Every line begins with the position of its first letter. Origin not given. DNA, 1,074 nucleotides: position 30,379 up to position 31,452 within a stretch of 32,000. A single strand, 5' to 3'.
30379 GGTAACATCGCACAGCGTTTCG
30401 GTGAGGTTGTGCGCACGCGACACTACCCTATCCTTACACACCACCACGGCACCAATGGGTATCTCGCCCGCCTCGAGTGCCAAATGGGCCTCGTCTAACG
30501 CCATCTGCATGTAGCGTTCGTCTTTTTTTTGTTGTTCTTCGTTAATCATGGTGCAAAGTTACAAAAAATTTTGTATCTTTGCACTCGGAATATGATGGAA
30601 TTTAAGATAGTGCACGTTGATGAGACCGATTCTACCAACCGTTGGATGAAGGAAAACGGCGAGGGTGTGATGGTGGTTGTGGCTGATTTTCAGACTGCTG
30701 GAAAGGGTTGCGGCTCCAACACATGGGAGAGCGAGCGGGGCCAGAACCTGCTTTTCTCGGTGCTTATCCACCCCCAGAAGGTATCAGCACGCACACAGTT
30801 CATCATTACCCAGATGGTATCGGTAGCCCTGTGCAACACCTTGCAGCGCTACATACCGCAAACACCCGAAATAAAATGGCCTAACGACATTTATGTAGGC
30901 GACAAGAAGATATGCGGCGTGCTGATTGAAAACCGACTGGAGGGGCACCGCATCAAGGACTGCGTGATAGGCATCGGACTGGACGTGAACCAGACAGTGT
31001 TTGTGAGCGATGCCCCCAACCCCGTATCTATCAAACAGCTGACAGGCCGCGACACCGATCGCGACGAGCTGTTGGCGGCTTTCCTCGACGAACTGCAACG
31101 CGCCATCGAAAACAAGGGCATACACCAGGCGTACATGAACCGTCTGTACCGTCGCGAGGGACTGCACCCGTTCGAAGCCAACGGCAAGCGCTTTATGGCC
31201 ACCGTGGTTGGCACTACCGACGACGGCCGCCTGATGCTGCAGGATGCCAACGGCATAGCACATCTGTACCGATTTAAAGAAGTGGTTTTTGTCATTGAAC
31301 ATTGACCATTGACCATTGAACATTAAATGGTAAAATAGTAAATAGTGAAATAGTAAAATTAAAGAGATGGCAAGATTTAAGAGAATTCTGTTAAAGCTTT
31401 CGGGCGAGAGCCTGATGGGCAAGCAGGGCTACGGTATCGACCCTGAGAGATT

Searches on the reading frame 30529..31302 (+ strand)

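Call 65: search_protein_families(library=pfam, proteins=[window:30529-31302:+], max_evalue=0.001)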
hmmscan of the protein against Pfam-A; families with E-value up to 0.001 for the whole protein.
window:30529-31302:+ (258 aa): 1 family
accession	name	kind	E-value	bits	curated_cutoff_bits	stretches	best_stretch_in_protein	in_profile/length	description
PF03099.24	BPL_LplA_LipB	-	3.3e-18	66.3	21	1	34-152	6-133/133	Biotin/lipoate A/B protein ligase family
